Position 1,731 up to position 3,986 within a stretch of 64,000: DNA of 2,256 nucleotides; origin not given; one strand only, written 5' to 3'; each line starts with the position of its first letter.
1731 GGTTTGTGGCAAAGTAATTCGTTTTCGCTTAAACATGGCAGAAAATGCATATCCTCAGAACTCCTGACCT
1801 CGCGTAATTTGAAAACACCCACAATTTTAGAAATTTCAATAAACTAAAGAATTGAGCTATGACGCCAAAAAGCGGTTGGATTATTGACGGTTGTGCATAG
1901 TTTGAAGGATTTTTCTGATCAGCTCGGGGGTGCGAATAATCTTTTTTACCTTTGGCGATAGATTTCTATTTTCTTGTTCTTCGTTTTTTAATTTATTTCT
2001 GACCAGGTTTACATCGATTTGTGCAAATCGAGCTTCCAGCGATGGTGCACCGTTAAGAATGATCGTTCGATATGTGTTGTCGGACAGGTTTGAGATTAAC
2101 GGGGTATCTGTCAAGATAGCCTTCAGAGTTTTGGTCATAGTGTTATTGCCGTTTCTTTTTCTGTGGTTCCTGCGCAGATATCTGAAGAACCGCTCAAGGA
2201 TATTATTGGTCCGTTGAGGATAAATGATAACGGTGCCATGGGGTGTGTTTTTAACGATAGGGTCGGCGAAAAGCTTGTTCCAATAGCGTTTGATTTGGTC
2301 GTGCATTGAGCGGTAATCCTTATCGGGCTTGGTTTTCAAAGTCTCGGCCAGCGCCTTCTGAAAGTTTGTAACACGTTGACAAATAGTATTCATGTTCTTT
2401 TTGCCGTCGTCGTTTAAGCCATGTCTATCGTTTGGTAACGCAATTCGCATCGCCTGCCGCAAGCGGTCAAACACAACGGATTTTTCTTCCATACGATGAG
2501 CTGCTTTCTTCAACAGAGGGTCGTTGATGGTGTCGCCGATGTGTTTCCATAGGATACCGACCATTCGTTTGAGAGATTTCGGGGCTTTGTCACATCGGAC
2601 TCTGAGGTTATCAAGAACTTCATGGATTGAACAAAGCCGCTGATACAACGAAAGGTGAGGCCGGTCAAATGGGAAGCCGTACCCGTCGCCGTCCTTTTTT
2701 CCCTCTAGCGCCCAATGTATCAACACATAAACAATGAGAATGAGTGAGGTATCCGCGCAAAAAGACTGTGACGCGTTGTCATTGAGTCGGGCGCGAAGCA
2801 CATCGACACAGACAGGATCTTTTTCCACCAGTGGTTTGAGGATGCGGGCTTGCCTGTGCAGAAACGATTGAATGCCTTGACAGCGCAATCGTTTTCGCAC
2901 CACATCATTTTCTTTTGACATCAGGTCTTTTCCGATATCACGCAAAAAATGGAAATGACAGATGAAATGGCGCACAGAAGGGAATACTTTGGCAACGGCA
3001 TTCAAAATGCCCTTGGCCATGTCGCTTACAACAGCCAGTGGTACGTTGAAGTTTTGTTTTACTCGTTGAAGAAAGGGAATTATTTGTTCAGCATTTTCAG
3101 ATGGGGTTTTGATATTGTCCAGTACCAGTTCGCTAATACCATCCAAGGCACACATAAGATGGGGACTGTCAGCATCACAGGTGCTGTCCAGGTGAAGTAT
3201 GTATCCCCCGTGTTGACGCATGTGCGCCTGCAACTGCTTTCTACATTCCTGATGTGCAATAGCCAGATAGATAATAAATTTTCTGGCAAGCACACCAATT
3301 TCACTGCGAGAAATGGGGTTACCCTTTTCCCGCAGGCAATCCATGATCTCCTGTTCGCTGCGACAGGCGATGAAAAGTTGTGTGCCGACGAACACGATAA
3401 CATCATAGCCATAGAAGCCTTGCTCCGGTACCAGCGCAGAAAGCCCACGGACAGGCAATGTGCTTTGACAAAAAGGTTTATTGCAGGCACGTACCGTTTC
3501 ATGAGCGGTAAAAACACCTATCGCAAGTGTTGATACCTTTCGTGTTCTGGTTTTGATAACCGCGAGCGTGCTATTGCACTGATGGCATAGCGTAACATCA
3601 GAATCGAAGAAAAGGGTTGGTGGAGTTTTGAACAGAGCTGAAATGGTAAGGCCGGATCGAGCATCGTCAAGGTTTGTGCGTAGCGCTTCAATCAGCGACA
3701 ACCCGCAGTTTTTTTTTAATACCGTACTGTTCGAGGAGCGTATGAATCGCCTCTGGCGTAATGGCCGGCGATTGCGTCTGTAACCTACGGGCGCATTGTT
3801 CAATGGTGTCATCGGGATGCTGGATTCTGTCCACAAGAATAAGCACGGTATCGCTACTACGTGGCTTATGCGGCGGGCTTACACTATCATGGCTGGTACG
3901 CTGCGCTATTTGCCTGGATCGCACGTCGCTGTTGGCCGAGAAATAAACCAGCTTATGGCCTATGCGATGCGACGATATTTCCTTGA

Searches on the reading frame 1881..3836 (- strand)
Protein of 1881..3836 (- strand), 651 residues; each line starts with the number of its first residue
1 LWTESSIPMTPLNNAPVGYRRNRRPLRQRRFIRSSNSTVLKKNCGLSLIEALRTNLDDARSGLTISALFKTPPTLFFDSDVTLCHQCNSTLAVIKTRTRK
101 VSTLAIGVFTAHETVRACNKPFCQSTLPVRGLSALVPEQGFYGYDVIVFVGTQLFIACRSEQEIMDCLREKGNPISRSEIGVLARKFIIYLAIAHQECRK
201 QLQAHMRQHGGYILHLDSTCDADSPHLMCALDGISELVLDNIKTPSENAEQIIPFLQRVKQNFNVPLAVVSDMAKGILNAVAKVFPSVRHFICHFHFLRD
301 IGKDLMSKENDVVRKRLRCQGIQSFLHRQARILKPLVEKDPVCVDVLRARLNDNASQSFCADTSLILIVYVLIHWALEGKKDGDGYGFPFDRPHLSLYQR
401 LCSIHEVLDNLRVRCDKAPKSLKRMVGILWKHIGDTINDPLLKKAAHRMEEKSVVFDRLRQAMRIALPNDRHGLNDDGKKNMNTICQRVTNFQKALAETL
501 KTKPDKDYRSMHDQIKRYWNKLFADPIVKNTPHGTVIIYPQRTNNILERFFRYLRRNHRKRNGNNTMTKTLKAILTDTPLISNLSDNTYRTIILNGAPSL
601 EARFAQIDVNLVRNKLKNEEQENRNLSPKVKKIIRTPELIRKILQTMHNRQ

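Call 13: search_protein_families(library=pfam, proteins=[window:1881-3836:-], max_evalue=0.001)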
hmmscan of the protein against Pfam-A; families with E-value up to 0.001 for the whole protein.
window:1881-3836:- (651 aa): 3 families
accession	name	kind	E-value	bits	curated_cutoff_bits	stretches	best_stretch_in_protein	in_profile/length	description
PF10551.15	MULE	-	8.3e-07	29.8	27.6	1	255-298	48-97/99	MULE transposase domain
PF00872.24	Transposase_mut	-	1.6e-06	27.7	21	1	245-318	204-278/379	Transposase, Mutator family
PF01610.23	DDE_Tnp_ISL3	-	4.3e-05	23.9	23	1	248-315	36-104/240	Transposase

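Call 58: search_protein_families(library=ncbifam, proteins=[window:1881-3836:-])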
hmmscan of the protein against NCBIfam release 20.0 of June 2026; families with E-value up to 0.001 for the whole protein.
window:1881-3836:- (651 aa): 3 families
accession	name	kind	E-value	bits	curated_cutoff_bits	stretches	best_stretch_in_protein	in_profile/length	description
NF033543.2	transpos_IS256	equivalog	1.2e-10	40.9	150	1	245-318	164-239/338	IS256 family transposase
NF041731.2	transpos_ISH6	equivalog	1.9e-07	30.2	240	1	439-556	268-378/414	ISH6 family transposase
NF033544.1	transpos_IS1249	exception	6e-05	22.3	300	1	214-308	96-184/382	IS1249 family transposase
